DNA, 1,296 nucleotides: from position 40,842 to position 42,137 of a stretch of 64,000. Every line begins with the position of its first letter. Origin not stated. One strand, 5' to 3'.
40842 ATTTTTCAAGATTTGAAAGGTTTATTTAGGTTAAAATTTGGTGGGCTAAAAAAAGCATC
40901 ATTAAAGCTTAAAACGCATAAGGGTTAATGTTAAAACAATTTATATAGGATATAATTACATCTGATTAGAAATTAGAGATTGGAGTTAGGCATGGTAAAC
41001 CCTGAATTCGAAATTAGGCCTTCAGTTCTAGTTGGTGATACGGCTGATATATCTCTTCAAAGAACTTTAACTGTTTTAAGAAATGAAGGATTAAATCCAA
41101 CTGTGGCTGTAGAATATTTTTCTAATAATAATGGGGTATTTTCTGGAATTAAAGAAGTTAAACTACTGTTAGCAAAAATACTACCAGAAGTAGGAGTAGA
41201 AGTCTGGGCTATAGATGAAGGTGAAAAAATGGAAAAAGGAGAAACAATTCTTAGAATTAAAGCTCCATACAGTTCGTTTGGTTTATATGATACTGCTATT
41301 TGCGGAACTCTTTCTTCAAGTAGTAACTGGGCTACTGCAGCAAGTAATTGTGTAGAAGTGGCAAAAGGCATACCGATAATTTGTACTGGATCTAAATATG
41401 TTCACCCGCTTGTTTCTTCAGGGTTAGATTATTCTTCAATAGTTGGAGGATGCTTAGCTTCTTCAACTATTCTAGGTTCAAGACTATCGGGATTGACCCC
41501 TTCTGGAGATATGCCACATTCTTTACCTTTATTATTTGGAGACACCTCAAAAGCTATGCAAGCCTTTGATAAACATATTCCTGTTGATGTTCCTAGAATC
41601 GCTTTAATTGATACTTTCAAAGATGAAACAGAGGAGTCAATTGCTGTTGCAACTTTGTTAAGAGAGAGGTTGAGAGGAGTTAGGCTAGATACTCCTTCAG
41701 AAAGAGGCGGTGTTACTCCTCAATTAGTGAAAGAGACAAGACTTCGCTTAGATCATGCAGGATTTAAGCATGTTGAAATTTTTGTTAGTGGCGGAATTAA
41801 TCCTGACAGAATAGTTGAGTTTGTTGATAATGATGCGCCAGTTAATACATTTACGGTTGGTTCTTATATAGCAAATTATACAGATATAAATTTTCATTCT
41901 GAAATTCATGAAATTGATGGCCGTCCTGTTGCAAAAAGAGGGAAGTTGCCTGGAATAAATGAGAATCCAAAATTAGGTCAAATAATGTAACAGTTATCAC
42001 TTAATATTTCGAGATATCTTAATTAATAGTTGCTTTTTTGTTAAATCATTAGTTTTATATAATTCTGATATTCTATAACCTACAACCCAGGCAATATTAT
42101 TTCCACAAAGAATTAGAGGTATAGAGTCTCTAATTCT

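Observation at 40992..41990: Nicotinate-PRTase homologue with a rebuilt base-binding pocket: candidate new phosphoribosyltransferase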

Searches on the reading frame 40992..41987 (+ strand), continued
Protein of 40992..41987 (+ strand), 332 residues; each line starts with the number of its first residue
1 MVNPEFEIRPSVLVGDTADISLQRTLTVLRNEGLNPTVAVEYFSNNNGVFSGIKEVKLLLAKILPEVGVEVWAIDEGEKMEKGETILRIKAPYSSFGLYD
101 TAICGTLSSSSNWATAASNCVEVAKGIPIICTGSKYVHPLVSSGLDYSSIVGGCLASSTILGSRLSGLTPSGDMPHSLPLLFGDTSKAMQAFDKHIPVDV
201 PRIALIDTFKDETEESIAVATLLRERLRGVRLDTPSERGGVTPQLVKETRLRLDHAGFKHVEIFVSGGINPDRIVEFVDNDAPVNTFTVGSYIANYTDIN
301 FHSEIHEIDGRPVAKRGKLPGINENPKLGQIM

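Call 48: predict_structure(alignment_id=A2)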
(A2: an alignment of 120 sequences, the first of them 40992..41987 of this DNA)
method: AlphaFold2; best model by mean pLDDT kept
length: 332 residues; sequences in the alignment: 120
mean_pLDDT: 86.3   pTM: 0.85
mean pLDDT of the five models: 86.3, 84.4, 83.9, 83.0, 80.8
residues with pLDDT >= 90: 181; 70-90: 112; 50-70: 24; < 50: 15
segments of 3 or more residues with pLDDT < 50: 1-15
pLDDT, mean of each block of 10 residues (from residue 1): 36 53 84 92 96 93 86 96 96 88 93 97 95 78 87 83 61 78 87 82 80 92 92 88 96 96 92 97 94 93 92 81 92 92
secondary structure, 60 per line:
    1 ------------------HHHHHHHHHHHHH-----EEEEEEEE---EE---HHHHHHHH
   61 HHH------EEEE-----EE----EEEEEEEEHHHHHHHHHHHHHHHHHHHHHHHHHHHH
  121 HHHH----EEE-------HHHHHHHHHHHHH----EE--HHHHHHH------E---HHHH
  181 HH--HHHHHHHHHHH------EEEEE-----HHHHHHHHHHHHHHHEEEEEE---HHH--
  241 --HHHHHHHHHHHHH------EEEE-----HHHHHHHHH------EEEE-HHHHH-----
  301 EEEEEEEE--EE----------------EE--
elements in order: H19-31 E37-44 H53-63 E70-73 E85-92 H93-124 E129-131 H139-151 H160-166 H177-182 H185-195 E202-206 H212-226 E227-232 H243-255 E262-265 H271-279 E286-289 H291-295 E301-308

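Call 51: fold_search(model_id=the predicted structure, library=pdb)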
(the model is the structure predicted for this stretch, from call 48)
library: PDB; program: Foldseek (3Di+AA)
matches with E <= 10: 1342; with E <= 0.001: 151
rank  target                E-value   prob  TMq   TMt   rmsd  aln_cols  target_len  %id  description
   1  2i14_A                6.3e-31  1.00  0.83  0.71   2.2       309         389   38  Crystal structure of nicotinate-nucleotide pyrophosphorylase from Pyrococcus furiosus (released 2006-10-10)
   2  1ytd                  4.3e-26  1.00  0.82  0.70   2.5       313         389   30  Crystal structure of a nicotinate phosphoribosyltransferase from Thermoplasma acidophilum, Native Structure (released 2005-03-08)
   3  4mzy                  1.1e-22  1.00  0.76  0.53   3.9       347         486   18  Crystal structure of enterococcus faecalis nicotinate phosphoribosyltransferase with malonate and phosphate bound (released 2013-10-23)
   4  2f7f                  3.4e-22  1.00  0.74  0.52   5.1       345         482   18  Crystal structure of Enterococcus faecalis putative nicotinate phosphoribosyltransferase, NEW YORK STRUCTURAL GENOMICS C (released 2005-12-13)
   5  1qpr_A                2.3e-17  1.00  0.66  0.76   4.6       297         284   17  QUINOLINATE PHOSPHORIBOSYLTRANSFERASE (QAPRTASE) FROM MYCOBACTERIUM TUBERCULOSIS IN COMPLEX WITH PHTHALATE AND PRPCP (released 1998-10-21)
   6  7xgm_A                1.0e-16  1.00  0.67  0.74   4.3       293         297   18  Quinolinate Phosphoribosyl Transferase (QAPRTase) from Streptomyces pyridomyceticus NRRL B-2517 in complex with Quinol (released 2023-03-22)
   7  2b7n_A                1.1e-16  1.00  0.63  0.75   5.2       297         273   19  Crystal structure of quinolinic acid phosphoribosyltransferase from Helicobacter pylori (released 2006-02-14)
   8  7xgl_A                4.4e-16  1.00  0.67  0.74   4.2       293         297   18  Quinolinate Phosphoribosyl Transferase (QAPRTase) from Streptomyces pyridomyceticus NRRL B-2517 in Apo form (released 2023-03-22)
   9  4kwv_F                4.7e-16  1.00  0.66  0.74   5.2       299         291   18  Crystal Structure of human apo-QPRT (released 2013-10-02)
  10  2jbm_B                5.0e-16  1.00  0.66  0.75   4.4       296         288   18  QPRTASE STRUCTURE FROM HUMAN (released 2007-11-13)
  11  7xgn_B                5.3e-16  1.00  0.67  0.75   4.2       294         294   18  Quinolinate Phosphoribosyl Transferase (QAPRTase) from Streptomyces pyridomyceticus NRRL B-2517 in complex with Nicoti (released 2023-03-22)
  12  4kwv_A                5.6e-16  1.00  0.66  0.76   5.0       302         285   17  Crystal Structure of human apo-QPRT (released 2013-10-02)
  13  2jbm_A                6.0e-16  1.00  0.67  0.76   4.2       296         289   18  QPRTASE STRUCTURE FROM HUMAN (released 2007-11-13)
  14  2jbm_C                7.6e-16  1.00  0.66  0.76   4.2       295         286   18  QPRTASE STRUCTURE FROM HUMAN (released 2007-11-13)
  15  4kww_D                1.0e-15  1.00  0.67  0.77   4.3       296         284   18  The crystal structure of human quinolinic acid phosphoribosyltransferase in complex with its inhibitor phthalic acid (released 2013-10-02)
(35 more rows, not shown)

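Call 55: search_protein_families(library=ncbifam, proteins=[L011:7388-7924:+, L012:7373-7909:+, L068:5412-5936:+, L068:6001-6981:+, L071:2805-3800:+, L079:6001-6996:+, L027:6001-6996:+], max_evalue=0.00001)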
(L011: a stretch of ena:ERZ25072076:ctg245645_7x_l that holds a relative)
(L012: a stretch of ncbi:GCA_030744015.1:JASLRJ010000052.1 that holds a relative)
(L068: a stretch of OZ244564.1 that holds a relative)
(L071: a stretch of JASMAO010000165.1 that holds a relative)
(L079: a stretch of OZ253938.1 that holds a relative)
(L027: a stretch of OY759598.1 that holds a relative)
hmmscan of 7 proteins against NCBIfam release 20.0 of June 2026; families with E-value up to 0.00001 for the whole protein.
L011:7388-7924:+ (179 aa): 5 families
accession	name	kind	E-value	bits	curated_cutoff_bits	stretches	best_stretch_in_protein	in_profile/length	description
NF050097.1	BiurAmidohydBiuH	equivalog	1e-15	57.8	370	1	70-163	108-202/221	biuret amidohydrolase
NF008517.0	PRK11440.1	equivalog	7.5e-11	42.3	195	1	5-162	11-171/188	hydrolase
TIGR03614.1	RutB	equivalog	1.4e-10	41.2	377.95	1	70-167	108-207/226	pyrimidine utilization protein B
NF008623.0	PRK11609.1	equivalog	2.7e-10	40.4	174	1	63-175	81-207/213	bifunctional nicotinamidase/pyrazinamidase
NF041461.1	C_hydro_YcaC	equivalog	3.4e-06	26.7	310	1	108-172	98-161/201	isochorismate family cysteine hydrolase YcaC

L012:7373-7909:+ (179 aa): 4 families
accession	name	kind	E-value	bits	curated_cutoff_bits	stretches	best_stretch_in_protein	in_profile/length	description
NF050097.1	BiurAmidohydBiuH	equivalog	2.4e-14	53.3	370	1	70-163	108-202/221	biuret amidohydrolase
NF008517.0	PRK11440.1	equivalog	3.8e-11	43.3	195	1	9-164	15-174/188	hydrolase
TIGR03614.1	RutB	equivalog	2.3e-10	40.5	377.95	1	70-167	108-207/226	pyrimidine utilization protein B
NF008623.0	PRK11609.1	equivalog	4.4e-09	36.4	174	1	64-163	82-196/213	bifunctional nicotinamidase/pyrazinamidase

L068:5412-5936:+ (175 aa): 4 families
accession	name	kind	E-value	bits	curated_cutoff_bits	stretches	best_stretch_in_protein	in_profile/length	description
NF050097.1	BiurAmidohydBiuH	equivalog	1.5e-15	57.3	370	1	70-162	108-201/221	biuret amidohydrolase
NF008517.0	PRK11440.1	equivalog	1.1e-11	45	195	1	27-162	30-171/188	hydrolase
TIGR03614.1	RutB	equivalog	1.3e-11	44.6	377.95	1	70-167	108-207/226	pyrimidine utilization protein B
NF008623.0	PRK11609.1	equivalog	3.2e-09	36.9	174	1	63-170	81-202/213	bifunctional nicotinamidase/pyrazinamidase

L068:6001-6981:+ (327 aa): 10 families
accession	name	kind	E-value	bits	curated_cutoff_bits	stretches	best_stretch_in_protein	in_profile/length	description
NF006415.0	PRK08662.1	equivalog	2.2e-112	375.6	243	1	6-324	11-323/381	nicotinate phosphoribosyltransferase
NF005529.0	PRK07188.1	equivalog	6.3e-57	193.1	378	1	6-318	18-344/358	nicotinate phosphoribosyltransferase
NF009131.0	PRK12484.1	equivalog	4.1e-31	108.2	330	1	64-295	92-317/455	nicotinate phosphoribosyltransferase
NF006696.0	PRK09243.1-3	equivalog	5.6e-30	104.4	503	1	65-315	99-345/451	nicotinate phosphoribosyltransferase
TIGR01513.1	NAPRTase_put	equivalog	1.6e-27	96.5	297.4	1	52-315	77-336/452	nicotinate phosphoribosyltransferase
NF006695.0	PRK09243.1-2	equivalog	6.1e-23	81.2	469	1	63-293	92-318/480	nicotinate phosphoribosyltransferase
NF006698.0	PRK09243.1-5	equivalog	7.3e-18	64.5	531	1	65-315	103-342/440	nicotinate phosphoribosyltransferase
NF006694.0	PRK09243.1-1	equivalog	1.2e-13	50.5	663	1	64-292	94-316/485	nicotinate phosphoribosyltransferase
NF006697.0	PRK09243.1-4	equivalog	1.5e-11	43.6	776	1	52-291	85-316/488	nicotinate phosphoribosyltransferase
TIGR00078.1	nadC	equivalog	1.3e-09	37.7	198.4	1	35-154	29-142/269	carboxylating nicotinate-nucleotide diphosphorylase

L071:2805-3800:+ (332 aa): 10 families
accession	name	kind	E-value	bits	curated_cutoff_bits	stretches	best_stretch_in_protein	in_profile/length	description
NF006415.0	PRK08662.1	equivalog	2.7e-111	372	243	1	13-325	13-323/381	nicotinate phosphoribosyltransferase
NF005529.0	PRK07188.1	equivalog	1.5e-61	208.4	378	1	6-330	13-353/358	nicotinate phosphoribosyltransferase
NF009131.0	PRK12484.1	equivalog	3.1e-34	118.5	330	1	69-302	92-323/455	nicotinate phosphoribosyltransferase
NF006696.0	PRK09243.1-3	equivalog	1.5e-32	112.9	503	1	69-317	98-346/451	nicotinate phosphoribosyltransferase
TIGR01513.1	NAPRTase_put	equivalog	1e-30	107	297.4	1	69-315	87-335/452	nicotinate phosphoribosyltransferase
NF006695.0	PRK09243.1-2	equivalog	3e-28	98.7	469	1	69-303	93-327/480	nicotinate phosphoribosyltransferase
NF006698.0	PRK09243.1-5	equivalog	8.8e-21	74.2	531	1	70-318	103-344/440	nicotinate phosphoribosyltransferase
NF006694.0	PRK09243.1-1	equivalog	1.7e-18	66.6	663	1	70-295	95-318/485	nicotinate phosphoribosyltransferase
NF006697.0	PRK09243.1-4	equivalog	2.3e-14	52.8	776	1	70-293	96-317/488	nicotinate phosphoribosyltransferase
TIGR00078.1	nadC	equivalog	6.4e-11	42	198.4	1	41-156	30-143/269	carboxylating nicotinate-nucleotide diphosphorylase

L079:6001-6996:+ (332 aa): 10 families
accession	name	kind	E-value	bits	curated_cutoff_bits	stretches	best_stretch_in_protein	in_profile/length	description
NF006415.0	PRK08662.1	equivalog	3e-115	385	243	1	9-325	9-323/381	nicotinate phosphoribosyltransferase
NF005529.0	PRK07188.1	equivalog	1.6e-52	178.6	378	1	4-319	11-344/358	nicotinate phosphoribosyltransferase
NF006696.0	PRK09243.1-3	equivalog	8.9e-34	116.9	503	1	70-316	99-345/451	nicotinate phosphoribosyltransferase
NF009131.0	PRK12484.1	equivalog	9.5e-34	116.9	330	1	70-295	93-316/455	nicotinate phosphoribosyltransferase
TIGR01513.1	NAPRTase_put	equivalog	1.9e-29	102.9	297.4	1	70-316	88-336/452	nicotinate phosphoribosyltransferase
NF006695.0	PRK09243.1-2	equivalog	4.9e-27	94.7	469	1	69-296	93-320/480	nicotinate phosphoribosyltransferase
NF006698.0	PRK09243.1-5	equivalog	1.3e-18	67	531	1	70-317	103-343/440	nicotinate phosphoribosyltransferase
NF006694.0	PRK09243.1-1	equivalog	3.7e-18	65.4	663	1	71-293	96-316/485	nicotinate phosphoribosyltransferase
NF006697.0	PRK09243.1-4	equivalog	2.2e-13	49.6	776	1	70-293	96-317/488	nicotinate phosphoribosyltransferase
TIGR00078.1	nadC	equivalog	2.3e-11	43.4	198.4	1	41-154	30-141/269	carboxylating nicotinate-nucleotide diphosphorylase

L027:6001-6996:+ (332 aa): 10 families
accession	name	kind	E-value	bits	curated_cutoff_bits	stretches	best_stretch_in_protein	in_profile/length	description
NF006415.0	PRK08662.1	equivalog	2.7e-112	375.3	243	1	10-327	10-325/381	nicotinate phosphoribosyltransferase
NF005529.0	PRK07188.1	equivalog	2.3e-53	181.4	378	1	3-329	10-352/358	nicotinate phosphoribosyltransferase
NF009131.0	PRK12484.1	equivalog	5e-35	121.1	330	1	69-300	92-321/455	nicotinate phosphoribosyltransferase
NF006696.0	PRK09243.1-3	equivalog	1.8e-32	112.7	503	1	69-314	98-343/451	nicotinate phosphoribosyltransferase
TIGR01513.1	NAPRTase_put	equivalog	7.8e-32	110.7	297.4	1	69-300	87-317/452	nicotinate phosphoribosyltransferase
NF006695.0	PRK09243.1-2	equivalog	1.3e-27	96.6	469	1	69-300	93-324/480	nicotinate phosphoribosyltransferase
NF006698.0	PRK09243.1-5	equivalog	1.5e-22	80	531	1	70-316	103-342/440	nicotinate phosphoribosyltransferase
NF006694.0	PRK09243.1-1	equivalog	4.8e-20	71.7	663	1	70-293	95-316/485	nicotinate phosphoribosyltransferase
NF006697.0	PRK09243.1-4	equivalog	2.5e-16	59.4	776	1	70-293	96-317/488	nicotinate phosphoribosyltransferase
TIGR00078.1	nadC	equivalog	6.2e-13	48.6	198.4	1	43-155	32-142/269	carboxylating nicotinate-nucleotide diphosphorylase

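Call 56: search_solved_structures(query=L011:7388-7924:+, max_evalue=0.001, show_alignments=1)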
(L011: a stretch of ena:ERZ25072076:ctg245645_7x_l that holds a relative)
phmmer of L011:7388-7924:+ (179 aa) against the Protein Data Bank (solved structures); distinct sequences matched with E-value up to 0.001: 50.
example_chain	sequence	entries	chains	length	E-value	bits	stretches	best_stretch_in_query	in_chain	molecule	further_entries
5zn8_A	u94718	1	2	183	4.9e-28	101.5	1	4-170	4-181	Isochorismatase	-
6a8l_A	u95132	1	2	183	6.7e-28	101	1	4-170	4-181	Isochorismatase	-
3s2s_A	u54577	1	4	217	3.8e-25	92.1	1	2-171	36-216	Putative pyrazinamidase/nicotinamidase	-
3o90_A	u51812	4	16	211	5.4e-24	88.3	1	4-172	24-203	nicotinamidase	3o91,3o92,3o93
3hb7_A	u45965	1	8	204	1.1e-23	87.3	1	4-162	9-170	Isochorismatase hydrolase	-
3o94_A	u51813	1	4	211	1.4e-22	83.7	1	4-172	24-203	nicotinamidase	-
3eef_A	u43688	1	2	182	1.8e-22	83.3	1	4-157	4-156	N-carbamoylsarcosine amidase related protein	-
6kua_A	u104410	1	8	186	5.1e-22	81.9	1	4-170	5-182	Cysteine hydrolase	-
1ilw_A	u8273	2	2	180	1.6e-14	57.4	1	4-171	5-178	180 aa long hypothetical Pyrazinamidase/nicotinamidase | 180aa long hypothetical Pyrazinamidase/Nicotinamidase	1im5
3hu5_A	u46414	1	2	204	1.2e-12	51.3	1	5-152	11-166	Isochorismatase family protein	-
6xix_A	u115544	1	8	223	1.3e-11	48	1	70-162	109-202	Cysteine hydrolase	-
5wxv_A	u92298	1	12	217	1.4e-11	47.9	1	28-168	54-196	Isochorismate lyase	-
5xo1_A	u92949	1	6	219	1.4e-11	47.8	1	28-168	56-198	Isochorismate lyase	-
6azo_A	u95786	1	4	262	3.4e-11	46.6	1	72-168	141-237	Putative amidase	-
5gle_B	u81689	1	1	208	1.2e-10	44.9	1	26-167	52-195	Ischorismate lyase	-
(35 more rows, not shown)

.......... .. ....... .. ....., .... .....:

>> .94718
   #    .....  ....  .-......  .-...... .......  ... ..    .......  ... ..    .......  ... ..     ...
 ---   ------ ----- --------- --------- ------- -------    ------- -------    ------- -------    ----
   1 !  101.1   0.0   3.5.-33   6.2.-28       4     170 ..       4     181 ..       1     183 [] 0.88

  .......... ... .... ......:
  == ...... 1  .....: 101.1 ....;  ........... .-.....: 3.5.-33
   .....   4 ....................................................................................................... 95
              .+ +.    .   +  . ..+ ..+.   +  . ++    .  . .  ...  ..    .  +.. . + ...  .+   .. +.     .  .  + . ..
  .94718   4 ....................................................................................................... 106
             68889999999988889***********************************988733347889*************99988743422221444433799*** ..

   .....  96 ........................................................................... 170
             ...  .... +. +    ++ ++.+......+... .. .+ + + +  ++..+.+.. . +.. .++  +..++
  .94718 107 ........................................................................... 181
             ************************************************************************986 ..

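Call 57: search_protein_representatives(protein=window:40992-41987:+)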
Query: 332 residues. Proteins with E-value up to 0.001 (for the whole library): 1783; up to 1e-10: 672; up to 1e-30: 110. The best 150 are listed.
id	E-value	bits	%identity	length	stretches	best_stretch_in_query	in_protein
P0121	5.4e-112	390.3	54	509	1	4-332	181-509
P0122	8.5e-93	327.2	49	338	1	13-331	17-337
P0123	2.2e-84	299.6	45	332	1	3-328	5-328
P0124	1.0e-82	294.1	56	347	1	1-236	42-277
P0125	1.2e-80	287.3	44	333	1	4-331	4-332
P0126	5.9e-80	285.0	45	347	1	12-331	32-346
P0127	7.4e-73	261.7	55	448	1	41-274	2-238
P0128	2.9e-71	256.5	38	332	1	2-331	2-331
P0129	1.1e-70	254.5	51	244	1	11-243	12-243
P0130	2.7e-68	246.7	54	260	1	124-331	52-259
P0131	9.2e-68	244.9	40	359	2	5-279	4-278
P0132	1.2e-67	244.5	55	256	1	123-332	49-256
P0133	3.4e-65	236.5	50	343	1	9-240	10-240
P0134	4.9e-64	232.7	45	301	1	11-264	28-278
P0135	1.3e-62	228.0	37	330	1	8-330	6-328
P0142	3.3e-57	210.3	34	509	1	3-331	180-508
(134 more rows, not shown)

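Call 59: search_protein_families(library=pfam, proteins=[P0121, P0142, P0135, P0125], max_evalue=0.001)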
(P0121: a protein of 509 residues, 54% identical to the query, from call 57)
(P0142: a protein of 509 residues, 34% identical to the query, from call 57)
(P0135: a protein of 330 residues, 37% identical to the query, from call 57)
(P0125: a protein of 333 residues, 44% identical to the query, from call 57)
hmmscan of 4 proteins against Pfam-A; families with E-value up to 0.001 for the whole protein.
P0121 (509 aa): 3 families
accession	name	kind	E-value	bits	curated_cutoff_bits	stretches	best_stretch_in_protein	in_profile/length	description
PF00857.26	Isochorismatase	-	1.7e-37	129.6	27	1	4-167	2-168/175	Isochorismatase domain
PF02749.22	QRPTase_N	-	1.3e-16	61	27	1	196-288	1-82/82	Quinolinate phosphoribosyl transferase, N-terminal domain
PF01729.25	QRPTase_C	-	9.2e-14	52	23.1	1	291-479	2-167/169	Quinolinate phosphoribosyl transferase, C-terminal domain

P0142 (509 aa): 2 families
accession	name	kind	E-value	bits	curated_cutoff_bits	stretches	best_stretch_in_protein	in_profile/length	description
PF00857.26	Isochorismatase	-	7.4e-36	124.3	27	1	4-172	2-173/175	Isochorismatase domain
PF02749.22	QRPTase_N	-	9.4e-13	48.6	27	1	212-288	11-82/82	Quinolinate phosphoribosyl transferase, N-terminal domain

P0135 (330 aa): 1 family
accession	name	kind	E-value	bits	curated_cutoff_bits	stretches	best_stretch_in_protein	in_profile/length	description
PF02749.22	QRPTase_N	-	4.4e-11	43.3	27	1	32-108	9-81/82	Quinolinate phosphoribosyl transferase, N-terminal domain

P0125 (333 aa): 1 family
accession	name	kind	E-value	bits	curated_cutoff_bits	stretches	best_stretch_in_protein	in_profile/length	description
PF02749.22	QRPTase_N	-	7.5e-13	48.9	27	1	35-111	11-82/82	Quinolinate phosphoribosyl transferase, N-terminal domain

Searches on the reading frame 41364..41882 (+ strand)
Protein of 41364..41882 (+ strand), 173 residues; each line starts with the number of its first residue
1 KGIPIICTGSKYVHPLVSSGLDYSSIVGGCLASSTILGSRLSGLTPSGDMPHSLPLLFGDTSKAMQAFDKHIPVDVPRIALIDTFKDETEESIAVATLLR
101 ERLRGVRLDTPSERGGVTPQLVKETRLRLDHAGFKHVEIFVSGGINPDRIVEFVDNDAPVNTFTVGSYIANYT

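Call 68: search_solved_structures(query=window:41364-41882:+, max_evalue=10, show_alignments=5)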
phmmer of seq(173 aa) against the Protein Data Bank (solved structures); distinct sequences matched with E-value up to 10: 6.
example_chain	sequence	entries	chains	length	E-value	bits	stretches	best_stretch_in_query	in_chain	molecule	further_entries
2i14_A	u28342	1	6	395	1.1e-33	119.5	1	4-171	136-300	Nicotinate-nucleotide pyrophosphorylase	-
1ytd_A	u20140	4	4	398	8.4e-20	74.3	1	4-170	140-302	nicotinate phosphoribosyltransferase from Thermoplasma acidophilum | Nicotinate Phosphoribosyltransferase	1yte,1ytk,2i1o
2f7f_A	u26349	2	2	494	2.5e-07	33.8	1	24-168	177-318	nicotinate phosphoribosyltransferase, putative | NICOTINATE PHOSPHORIBOSYLTRANSFERASE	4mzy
6h95_A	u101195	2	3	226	1.8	11.4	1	62-123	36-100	Albicidin resistance protein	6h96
6hai_A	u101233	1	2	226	1.8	11.4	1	62-123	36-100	Albicidin resistance protein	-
6h97_A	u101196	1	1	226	2.1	11.2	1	62-122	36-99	Albicidin resistance protein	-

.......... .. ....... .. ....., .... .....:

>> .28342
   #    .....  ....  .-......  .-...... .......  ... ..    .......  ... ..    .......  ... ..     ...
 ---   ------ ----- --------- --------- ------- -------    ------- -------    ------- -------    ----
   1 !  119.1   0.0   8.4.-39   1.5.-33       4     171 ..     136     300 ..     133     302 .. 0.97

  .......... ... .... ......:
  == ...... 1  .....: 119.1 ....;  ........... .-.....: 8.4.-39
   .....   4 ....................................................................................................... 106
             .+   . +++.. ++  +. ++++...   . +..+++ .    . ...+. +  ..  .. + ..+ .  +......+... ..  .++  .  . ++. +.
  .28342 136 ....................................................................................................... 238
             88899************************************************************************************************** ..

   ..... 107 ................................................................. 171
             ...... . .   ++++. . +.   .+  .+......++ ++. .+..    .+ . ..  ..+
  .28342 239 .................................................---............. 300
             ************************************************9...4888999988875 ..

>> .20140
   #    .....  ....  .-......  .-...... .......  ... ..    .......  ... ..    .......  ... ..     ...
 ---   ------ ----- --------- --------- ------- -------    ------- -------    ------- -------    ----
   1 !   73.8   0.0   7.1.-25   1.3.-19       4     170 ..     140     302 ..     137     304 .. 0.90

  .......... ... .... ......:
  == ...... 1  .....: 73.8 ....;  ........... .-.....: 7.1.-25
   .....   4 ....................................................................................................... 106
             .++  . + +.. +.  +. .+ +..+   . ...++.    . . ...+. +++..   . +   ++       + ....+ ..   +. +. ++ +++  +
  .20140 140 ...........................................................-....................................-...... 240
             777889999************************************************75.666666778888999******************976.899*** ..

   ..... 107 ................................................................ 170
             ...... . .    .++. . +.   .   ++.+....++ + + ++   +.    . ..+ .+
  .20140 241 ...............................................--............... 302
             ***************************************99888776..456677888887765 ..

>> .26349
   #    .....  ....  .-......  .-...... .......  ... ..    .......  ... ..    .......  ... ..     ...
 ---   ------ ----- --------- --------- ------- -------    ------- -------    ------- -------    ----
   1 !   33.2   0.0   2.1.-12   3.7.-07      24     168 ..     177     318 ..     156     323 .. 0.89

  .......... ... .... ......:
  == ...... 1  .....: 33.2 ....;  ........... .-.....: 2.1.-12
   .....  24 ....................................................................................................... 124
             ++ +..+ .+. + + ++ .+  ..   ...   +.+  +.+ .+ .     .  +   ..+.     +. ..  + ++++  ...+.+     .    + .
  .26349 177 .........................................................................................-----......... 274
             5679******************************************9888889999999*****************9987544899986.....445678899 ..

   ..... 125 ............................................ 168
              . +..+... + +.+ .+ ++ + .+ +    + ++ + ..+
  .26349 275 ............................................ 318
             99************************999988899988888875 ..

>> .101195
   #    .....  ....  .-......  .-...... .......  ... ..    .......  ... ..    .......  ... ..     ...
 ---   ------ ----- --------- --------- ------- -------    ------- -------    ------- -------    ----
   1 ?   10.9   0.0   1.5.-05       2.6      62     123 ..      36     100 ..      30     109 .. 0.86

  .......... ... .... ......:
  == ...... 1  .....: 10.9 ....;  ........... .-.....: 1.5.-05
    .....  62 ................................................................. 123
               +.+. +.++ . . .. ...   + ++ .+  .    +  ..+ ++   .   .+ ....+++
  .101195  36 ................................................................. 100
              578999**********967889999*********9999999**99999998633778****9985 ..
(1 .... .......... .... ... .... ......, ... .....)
